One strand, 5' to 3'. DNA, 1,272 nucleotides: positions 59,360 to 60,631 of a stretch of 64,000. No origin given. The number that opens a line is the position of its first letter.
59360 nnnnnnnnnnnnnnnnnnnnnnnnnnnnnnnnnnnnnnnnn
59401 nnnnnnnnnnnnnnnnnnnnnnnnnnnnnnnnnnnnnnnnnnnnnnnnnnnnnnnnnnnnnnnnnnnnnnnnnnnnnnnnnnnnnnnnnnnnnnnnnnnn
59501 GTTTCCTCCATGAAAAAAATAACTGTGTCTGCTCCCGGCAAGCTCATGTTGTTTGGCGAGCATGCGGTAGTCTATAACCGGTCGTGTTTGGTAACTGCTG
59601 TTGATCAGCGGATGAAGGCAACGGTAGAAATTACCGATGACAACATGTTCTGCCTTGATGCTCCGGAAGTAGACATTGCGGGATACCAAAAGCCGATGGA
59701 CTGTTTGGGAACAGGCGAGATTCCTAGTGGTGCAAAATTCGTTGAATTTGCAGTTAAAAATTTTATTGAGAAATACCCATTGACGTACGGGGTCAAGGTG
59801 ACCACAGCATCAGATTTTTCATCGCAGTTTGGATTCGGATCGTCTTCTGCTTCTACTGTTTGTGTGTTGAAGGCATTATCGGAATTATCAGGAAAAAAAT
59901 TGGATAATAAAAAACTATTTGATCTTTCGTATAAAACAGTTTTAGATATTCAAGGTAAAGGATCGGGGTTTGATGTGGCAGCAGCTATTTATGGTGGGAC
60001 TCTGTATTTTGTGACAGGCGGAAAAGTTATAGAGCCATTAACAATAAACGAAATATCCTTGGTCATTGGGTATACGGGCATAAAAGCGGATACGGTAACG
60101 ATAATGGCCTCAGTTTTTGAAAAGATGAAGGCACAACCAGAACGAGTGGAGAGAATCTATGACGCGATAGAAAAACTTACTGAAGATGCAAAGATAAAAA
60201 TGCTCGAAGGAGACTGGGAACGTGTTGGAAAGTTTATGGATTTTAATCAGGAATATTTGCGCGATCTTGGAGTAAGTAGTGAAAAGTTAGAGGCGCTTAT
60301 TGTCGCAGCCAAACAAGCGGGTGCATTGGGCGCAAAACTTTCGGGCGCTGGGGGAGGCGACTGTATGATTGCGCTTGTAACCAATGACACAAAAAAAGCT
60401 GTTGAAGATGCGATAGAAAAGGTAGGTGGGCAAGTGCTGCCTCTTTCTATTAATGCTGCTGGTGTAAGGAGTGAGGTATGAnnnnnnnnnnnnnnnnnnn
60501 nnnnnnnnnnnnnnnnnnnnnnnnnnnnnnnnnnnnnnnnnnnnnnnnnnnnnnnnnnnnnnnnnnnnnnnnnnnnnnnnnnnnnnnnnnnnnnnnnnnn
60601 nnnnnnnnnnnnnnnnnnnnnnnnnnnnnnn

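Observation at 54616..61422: Complete archaeal-style mevalonate pathway operon in a bacterial genome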

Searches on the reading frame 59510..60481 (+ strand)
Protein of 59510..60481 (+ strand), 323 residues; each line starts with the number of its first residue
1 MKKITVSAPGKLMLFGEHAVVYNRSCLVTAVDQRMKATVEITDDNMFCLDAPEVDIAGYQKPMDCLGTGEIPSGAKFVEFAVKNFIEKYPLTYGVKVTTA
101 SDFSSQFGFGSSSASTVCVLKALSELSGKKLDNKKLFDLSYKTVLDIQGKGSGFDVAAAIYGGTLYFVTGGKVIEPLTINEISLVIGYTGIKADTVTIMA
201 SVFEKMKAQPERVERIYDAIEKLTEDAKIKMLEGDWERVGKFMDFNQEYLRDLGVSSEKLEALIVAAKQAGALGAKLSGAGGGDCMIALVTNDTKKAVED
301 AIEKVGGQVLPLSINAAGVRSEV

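Call 3: search_protein_families(library=pfam, proteins=[window:59510-60481:+], max_evalue=0.01)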
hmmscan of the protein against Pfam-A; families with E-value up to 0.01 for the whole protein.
window:59510-60481:+ (323 aa): 4 families
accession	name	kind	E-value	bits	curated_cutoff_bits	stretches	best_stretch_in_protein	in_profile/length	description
PF00288.32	GHMP_kinases_N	-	3.7e-16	59.6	22.3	1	78-163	3-87/87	GHMP kinases N terminal domain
PF08544.19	GHMP_kinases_C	-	2.5e-15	57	21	1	231-306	5-83/85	GHMP kinases C terminal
PF10509.15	GalKase_gal_bdg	-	0.00022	21.2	23.1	1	4-37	12-45/49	Galactokinase galactose-binding signature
PF22700.2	MVD-like_N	-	0.0015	18.6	27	1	27-139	27-127/157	Diphosphomevalonate decarboxylase-like N-terminal domain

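Call 4: search_protein_families(library=ncbifam, proteins=[window:59510-60481:+], max_evalue=0.01)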
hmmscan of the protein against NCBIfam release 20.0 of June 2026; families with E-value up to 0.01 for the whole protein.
window:59510-60481:+ (323 aa): 21 families
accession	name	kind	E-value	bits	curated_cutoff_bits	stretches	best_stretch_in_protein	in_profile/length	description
NF003036.0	PRK03926.1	equivalog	5.4e-66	222.7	403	1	4-322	2-299/302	mevalonate kinase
TIGR00549.1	mevalon_kin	equivalog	1.3e-59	201.9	163.05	1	8-289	1-276/276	mevalonate kinase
TIGR01220.1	Pmev_kin_Gr_pos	equivalog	9.6e-29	100.5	165.7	2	4-169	1-179/358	phosphomevalonate kinase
NF040957.1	Arch_PMK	equivalog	9.3e-28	97.6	500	1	6-310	2-305/316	phosphomevalonate kinase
NF001816.0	PRK00555.1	equivalog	1.9e-17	63.3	509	2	230-304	263-338/363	galactokinase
TIGR00131.1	gal_kin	equivalog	2.3e-17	63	226.65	2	212-302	271-362/388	galactokinase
NF049969.1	GlMnHpPKinHddA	equivalog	2.8e-16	59.9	600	1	22-321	27-335/338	D-glycero-D-manno-heptose 7-phosphate kinase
NF003006.0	PRK03817.1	equivalog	9.3e-15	54.4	443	2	231-304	253-327/352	galactokinase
NF003705.0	PRK05322.1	equivalog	5e-13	48.5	385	1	222-304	279-363/388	galactokinase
NF002288.1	PRK01212.1-4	equivalog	1.2e-12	47.6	194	1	77-305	59-281/303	homoserine kinase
NF003472.0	PRK05101.1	equivalog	6.1e-12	45.1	499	2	3-135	20-153/382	galactokinase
NF009948.0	PRK13412.1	equivalog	2.2e-11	42.2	721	1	93-298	725-942/974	bifunctional fucokinase/fucose-1-phosphate guanylyltransferase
TIGR01920.1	Shik_kin_archae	equivalog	1e-09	38.2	126.85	1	76-309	51-263/266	shikimate kinase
TIGR00191.1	thrB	equivalog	2.4e-09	36.5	168.25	1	71-309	54-284/304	homoserine kinase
TIGR01219.1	Pmev_kin_ERG8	equivalog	7.3e-09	35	376.95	1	107-179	155-243/456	phosphomevalonate kinase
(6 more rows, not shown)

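Call 9: search_solved_structures(query=window:59510-60481:+, max_evalue=0.001, show_alignments=2)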
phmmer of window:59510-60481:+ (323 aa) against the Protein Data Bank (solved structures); distinct sequences matched with E-value up to 0.001: 32.
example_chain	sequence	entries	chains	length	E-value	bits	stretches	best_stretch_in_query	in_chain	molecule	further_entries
6mde_A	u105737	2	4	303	2.6e-39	138.4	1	4-310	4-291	Mevalonate kinase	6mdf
4hac_A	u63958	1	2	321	3.2e-39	138.1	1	4-310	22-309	Mevalonate kinase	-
8teb_A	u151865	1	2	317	2.2e-33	118.9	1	4-322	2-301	Mevalonate kinase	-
2hfs_A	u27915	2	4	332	1.7e-28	102.9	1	10-298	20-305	Mevalonate kinase, putative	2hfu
1vis_A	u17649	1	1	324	1.5e-24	90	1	4-301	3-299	Mevalonate kinase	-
1kkh_A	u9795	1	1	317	1.9e-24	89.6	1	5-299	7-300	Mevalonate Kinase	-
8tfo_A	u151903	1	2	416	7.2e-19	71.3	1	96-295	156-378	Mevalonate kinase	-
2x7i_A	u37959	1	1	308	2.2e-18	69.7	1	8-307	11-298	MEVALONATE KINASE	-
3k17_A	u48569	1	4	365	6.6e-17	64.9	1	3-169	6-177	Lin0012 protein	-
2oi2_A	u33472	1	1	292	7.7e-17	64.7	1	101-296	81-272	Mevalonate kinase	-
1kvk_A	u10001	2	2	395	1.3e-16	63.9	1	95-302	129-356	mevalonate kinase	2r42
2r3v_A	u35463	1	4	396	2.1e-15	60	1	141-319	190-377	Mevalonate kinase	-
3k85_A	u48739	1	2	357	1.7e-14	57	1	38-314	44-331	D-glycero-D-manno-heptose 1-phosphate kinase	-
1s4e_A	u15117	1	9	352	1.4e-12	50.7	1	230-302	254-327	Galactokinase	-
4usk_A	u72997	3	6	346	3.2e-12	49.5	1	79-309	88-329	PUTATIVE SUGAR KINASE | SUGAR KINASE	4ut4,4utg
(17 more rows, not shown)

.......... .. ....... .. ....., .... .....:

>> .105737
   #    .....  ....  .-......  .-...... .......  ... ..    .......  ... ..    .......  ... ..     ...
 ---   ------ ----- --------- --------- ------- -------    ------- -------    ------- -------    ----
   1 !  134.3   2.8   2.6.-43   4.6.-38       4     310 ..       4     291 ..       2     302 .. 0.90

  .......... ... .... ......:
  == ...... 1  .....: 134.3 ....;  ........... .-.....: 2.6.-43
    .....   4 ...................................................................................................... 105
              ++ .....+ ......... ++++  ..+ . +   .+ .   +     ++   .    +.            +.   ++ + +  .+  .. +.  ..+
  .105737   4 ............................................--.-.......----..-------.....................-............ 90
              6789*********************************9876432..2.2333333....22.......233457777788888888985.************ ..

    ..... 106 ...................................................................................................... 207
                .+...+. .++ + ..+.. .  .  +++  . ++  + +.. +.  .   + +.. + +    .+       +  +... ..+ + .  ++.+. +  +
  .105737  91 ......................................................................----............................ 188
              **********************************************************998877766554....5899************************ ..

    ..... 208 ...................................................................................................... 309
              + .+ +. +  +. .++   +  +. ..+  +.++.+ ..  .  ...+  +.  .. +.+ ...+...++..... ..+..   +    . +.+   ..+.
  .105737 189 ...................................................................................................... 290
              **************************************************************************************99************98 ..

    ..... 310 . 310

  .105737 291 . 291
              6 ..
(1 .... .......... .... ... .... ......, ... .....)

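Call 58: search_dna_similar(query=window:59510-60481:+, collection=plasmids, mode=protein, max_evalue=0.00001, max_rows=40, rows=spread)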
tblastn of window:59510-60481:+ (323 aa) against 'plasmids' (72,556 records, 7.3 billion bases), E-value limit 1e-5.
Records with a match: 2; places in all: 2; records where one place covers at least 80% of the query: 1.
Best place of each record, by identity: <60% 2.
By first word of the organism name: Natrinema 1; Limosilactobacillus 1.
By predicted mobility (MOB-suite, as given by PLSDB): non-mobilizable 1; mobilizable 1.
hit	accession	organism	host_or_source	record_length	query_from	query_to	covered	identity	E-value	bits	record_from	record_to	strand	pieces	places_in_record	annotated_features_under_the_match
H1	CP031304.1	Natrinema thermotolerans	Cell culture,Korean salt-fermented food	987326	7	298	90%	32.2%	1e-15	85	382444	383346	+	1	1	mvk: mevalonate kinase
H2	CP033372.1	Limosilactobacillus fermentum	Cow,cell culture,Fresh milk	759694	152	290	43%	39.9%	2e-6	57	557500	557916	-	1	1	mvk: mevalonate kinase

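Call 59: get_annotated_region(hit=H2, flank=6000)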
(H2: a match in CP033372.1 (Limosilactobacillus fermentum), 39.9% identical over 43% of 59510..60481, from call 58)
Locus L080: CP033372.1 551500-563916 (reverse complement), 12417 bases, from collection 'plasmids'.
description: Limosilactobacillus fermentum strain DR9 plasmid unnamed1, complete sequence
organism: Limosilactobacillus fermentum (NCBI taxid 1613)
taxonomy: Bacteria; Bacillota; Bacilli; Lactobacillales; Lactobacillaceae; Limosilactobacillus; Limosilactobacillus fermentum
host: -; source: Cow,cell culture,Fresh milk; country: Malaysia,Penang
typing (MOB-suite, as given by PLSDB): mobilizable; relaxase MOBP,MOBV
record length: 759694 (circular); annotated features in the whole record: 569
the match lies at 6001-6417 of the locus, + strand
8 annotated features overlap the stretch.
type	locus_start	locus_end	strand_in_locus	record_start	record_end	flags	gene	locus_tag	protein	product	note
CDS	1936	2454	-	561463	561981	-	-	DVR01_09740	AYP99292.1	peptidase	-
CDS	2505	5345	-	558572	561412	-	-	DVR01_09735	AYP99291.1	ATP-dependent DNA helicase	-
CDS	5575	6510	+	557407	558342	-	mvk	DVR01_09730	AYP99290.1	mevalonate kinase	-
CDS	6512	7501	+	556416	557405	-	mvaD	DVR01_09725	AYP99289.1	diphosphomevalonate decarboxylase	-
CDS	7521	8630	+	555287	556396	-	-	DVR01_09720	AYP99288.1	phosphomevalonate kinase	-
CDS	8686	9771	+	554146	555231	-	-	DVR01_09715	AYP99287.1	type 2 isopentenyl-diphosphate Delta-isomerase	-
CDS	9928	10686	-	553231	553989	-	-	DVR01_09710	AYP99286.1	ATP-binding cassette domain-containing protein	-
CDS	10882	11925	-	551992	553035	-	-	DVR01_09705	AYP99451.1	transposase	-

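Call 60: get_annotated_region(hit=H1, flank=4000)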
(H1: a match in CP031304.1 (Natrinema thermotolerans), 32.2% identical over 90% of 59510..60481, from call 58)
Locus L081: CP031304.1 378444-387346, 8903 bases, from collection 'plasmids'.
description: Natrinema thermotolerans strain A29 plasmid unnamed6, complete sequence
organism: Natrinema thermotolerans (NCBI taxid 121872)
taxonomy: Archaea; Euryarchaeota; Halobacteria; Halobacteriales; Natrialbaceae; Natrinema; Natrinema thermotolerans
host: -; source: Cell culture,Korean salt-fermented food; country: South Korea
typing (MOB-suite, as given by PLSDB): non-mobilizable
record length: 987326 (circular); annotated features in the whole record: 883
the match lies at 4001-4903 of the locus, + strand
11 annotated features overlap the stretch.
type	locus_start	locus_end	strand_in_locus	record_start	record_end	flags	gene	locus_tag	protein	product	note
CDS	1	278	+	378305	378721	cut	-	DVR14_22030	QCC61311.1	hypothetical protein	-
CDS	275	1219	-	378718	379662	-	-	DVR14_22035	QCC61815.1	helix-turn-helix domain-containing protein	-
CDS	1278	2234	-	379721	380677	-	phnE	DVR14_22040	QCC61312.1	phosphonate ABC transporter, permease protein PhnE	-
CDS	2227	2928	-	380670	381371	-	-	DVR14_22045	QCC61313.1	ATP-binding cassette domain-containing protein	-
CDS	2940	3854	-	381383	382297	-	-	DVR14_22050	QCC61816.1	phosphate/phosphite/phosphonate ABC transporter substrate-binding protein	-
CDS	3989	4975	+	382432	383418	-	mvk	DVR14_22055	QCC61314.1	mevalonate kinase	-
CDS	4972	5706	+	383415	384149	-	-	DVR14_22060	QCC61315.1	acetylglutamate kinase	-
CDS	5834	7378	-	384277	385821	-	-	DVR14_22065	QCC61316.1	TrkH family potassium uptake protein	-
CDS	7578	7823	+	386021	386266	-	-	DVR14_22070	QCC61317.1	hypothetical protein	-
CDS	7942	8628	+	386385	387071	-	-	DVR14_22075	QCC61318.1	TrkA family potassium uptake protein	-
CDS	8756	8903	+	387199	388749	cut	-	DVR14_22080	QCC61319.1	TrkH family potassium uptake protein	-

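Call 75: search_protein_families(library=ncbifam, proteins=[L081:4972-5706:+], max_evalue=0.00001)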
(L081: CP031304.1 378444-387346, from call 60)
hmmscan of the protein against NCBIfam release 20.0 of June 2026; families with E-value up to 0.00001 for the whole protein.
L081:4972-5706:+ (244 aa): 5 families
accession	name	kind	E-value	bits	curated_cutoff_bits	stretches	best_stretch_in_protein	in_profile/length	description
NF040647.1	IPPK_Arch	equivalog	1.7e-51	175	120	1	2-219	1-228/259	isopentenyl phosphate kinase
NF000122.1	485965_fosC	equivalog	6.9e-14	52.3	350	1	104-212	31-141/182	fosfomycin resistance kinase FosC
TIGR00761.1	argB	equivalog_domain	1.7e-13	50.6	151.3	1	1-215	1-218/231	acetylglutamate kinase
NF010659.0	PRK14058.1-1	equivalog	2.8e-09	36.5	223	1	119-194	141-217/267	[LysW]-aminoadipate kinase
NF000338.1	fomA_AB016934.1.gene6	equivalog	3.6e-08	32.8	550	1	2-217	6-222/266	fosfomycin resistance kinase FomA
